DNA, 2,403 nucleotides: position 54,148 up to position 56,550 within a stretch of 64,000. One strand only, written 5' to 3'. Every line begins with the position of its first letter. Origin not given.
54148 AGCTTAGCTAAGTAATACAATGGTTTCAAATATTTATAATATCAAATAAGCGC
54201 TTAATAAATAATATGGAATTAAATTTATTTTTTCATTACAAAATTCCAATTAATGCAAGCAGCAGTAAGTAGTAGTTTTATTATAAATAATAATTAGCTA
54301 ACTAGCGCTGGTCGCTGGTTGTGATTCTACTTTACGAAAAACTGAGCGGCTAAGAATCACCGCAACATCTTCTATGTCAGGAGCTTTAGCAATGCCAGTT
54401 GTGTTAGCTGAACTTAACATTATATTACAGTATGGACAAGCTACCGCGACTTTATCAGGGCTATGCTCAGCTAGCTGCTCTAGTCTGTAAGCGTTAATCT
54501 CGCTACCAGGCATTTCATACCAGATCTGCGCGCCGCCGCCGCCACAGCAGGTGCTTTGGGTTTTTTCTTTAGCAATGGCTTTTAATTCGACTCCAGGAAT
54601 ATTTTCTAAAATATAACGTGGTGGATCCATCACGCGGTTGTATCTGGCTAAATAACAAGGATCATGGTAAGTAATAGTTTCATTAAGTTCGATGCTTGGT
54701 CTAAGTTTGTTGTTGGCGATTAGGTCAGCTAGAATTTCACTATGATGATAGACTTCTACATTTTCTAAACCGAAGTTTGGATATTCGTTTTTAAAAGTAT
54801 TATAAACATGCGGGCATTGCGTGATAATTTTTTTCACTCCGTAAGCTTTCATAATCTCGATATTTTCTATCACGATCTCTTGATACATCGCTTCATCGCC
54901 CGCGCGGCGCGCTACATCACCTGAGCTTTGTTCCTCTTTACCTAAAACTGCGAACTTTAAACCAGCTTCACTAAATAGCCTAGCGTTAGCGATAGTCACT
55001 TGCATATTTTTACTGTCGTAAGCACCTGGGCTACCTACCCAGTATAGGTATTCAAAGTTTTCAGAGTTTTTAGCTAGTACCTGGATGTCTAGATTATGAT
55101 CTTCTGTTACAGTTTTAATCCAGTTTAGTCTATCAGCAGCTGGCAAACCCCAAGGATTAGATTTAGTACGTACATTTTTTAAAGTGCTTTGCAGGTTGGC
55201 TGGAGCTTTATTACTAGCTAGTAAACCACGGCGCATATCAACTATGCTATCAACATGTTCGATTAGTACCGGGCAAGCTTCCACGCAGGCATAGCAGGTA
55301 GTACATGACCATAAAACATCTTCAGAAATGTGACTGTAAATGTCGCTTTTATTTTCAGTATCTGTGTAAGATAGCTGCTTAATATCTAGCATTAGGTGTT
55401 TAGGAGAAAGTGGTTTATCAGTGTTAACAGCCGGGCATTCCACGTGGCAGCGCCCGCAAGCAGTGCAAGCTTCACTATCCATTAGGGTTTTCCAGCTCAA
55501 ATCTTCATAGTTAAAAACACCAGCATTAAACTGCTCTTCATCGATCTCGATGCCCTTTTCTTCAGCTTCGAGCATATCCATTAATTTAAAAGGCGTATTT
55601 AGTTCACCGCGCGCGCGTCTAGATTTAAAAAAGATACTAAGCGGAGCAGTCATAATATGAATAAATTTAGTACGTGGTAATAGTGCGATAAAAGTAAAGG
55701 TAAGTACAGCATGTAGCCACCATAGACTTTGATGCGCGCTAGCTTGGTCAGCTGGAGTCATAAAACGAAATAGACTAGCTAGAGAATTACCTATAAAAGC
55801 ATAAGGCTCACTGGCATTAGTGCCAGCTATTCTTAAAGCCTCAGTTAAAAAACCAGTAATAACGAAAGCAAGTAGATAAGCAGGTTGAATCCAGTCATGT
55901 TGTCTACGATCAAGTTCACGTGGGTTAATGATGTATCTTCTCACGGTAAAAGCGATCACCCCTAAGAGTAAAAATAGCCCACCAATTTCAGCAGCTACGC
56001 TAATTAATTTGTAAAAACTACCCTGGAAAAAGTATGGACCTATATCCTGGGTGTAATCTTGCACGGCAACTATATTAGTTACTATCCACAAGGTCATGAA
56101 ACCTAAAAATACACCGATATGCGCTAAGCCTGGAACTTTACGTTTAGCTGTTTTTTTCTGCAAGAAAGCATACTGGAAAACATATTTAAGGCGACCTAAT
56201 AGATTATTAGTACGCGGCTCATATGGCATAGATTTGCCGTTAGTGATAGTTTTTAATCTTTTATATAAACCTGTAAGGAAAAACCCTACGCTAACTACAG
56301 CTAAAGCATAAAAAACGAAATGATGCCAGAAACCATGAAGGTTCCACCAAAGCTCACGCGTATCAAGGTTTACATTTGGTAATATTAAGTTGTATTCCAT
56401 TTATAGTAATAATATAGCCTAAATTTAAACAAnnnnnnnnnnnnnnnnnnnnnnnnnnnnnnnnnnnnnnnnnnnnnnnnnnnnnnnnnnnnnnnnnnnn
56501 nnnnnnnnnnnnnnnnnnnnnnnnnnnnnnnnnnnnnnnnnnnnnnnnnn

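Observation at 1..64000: Strong over-representation of the palindrome GCGCGC (often extended to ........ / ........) in a ~30 % G+C genome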

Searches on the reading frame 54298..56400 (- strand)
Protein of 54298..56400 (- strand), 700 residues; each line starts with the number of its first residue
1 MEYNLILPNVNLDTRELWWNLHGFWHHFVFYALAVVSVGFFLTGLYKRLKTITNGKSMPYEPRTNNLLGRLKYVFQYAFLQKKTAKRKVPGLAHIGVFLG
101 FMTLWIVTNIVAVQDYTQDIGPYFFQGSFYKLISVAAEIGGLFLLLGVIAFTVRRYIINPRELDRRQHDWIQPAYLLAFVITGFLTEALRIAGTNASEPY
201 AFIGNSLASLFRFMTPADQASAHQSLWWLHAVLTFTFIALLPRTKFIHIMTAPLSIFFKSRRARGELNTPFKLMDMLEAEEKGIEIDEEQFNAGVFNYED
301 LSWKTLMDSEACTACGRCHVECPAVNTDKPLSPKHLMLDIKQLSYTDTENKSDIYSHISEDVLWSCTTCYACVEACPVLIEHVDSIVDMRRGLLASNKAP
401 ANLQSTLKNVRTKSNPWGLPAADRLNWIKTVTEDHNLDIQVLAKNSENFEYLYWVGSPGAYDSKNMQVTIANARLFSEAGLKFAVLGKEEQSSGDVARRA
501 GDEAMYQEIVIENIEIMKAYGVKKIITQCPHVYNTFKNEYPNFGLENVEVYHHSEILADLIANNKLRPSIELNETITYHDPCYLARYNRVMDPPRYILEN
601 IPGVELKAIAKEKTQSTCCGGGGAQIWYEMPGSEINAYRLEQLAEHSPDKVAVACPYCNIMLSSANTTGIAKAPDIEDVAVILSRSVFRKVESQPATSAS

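Call 6: search_protein_families(library=ncbifam, proteins=[window:54298-56400:-])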
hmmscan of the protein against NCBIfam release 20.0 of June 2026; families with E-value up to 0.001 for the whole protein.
window:54298-56400:- (700 aa): 26 families (the best 25 are shown)
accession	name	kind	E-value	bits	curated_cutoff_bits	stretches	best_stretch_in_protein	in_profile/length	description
NF004898.0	PRK06259.1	equivalog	8.2e-41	140.1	385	1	304-684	128-485/488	fumarate reductase (CoM/CoB) subunit TfrB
NF045724.1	ferredox_TmcB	equivalog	1.8e-20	73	735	1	309-659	40-401/430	electron transfer complex ferredoxin TmcB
NF045670.1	quin_L_LdhH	equivalog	6e-20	71.1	800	1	474-663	490-686/706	L-lactate dehydrogenase (quinone) large subunit LdhH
NF038018.1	qmoC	equivalog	1.8e-18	67.2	300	1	27-195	155-322/360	quinone-interacting membrane-bound oxidoreductase complex subunit QmoC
NF008369.0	PRK11168.1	equivalog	1.9e-16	60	278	2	453-665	171-383/401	anaerobic glycerol-3-phosphate dehydrogenase subunit C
NF045796.1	DsrK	equivalog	5.9e-15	54.8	400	1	363-664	117-418/453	sulfate reduction electron transfer complex DsrMKJOP subunit DsrK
NF045711.1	sulf_resp_HmcF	equivalog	3e-14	52.7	750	1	281-624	33-384/457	sulfate respiration complex iron-sulfur protein HmcF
NF045663.1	diclust_near_Sec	equivalog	2.2e-13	49.2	530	1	314-666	310-622/759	pyridine nucleotide-disulfide oxidoreductase/dicluster-binding protein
TIGR03290.1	CoB_CoM_SS_C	equivalog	9e-11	41.9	160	1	310-407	2-89/144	CoB--CoM heterodisulfide reductase subunit C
NF009226.0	PRK12576.1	equivalog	1.1e-10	41.4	344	1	304-396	148-236/317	succinate dehydrogenase/fumarate reductase iron-sulfur subunit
NF009227.0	PRK12577.1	equivalog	2.9e-10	39.4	349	1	306-401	148-246/330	succinate dehydrogenase/fumarate reductase iron-sulfur subunit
NF008434.0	PRK11274.1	equivalog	1.3e-09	37.5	333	1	553-671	282-397/409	glycolate oxidase subunit GlcF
TIGR00384.1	dhsB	subfamily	1.3e-08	34.6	88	1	306-388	136-220/222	succinate dehydrogenase and fumarate reductase iron-sulfur protein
NF004616.0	PRK05950.1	subfamily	1.7e-08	33.9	228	1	304-396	141-236/238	succinate dehydrogenase iron-sulfur subunit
TIGR03379.1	glycerol3P_GlpC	equivalog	2.1e-07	30.1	279.9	1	511-662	224-377/397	anaerobic glycerol-3-phosphate dehydrogenase subunit GlpC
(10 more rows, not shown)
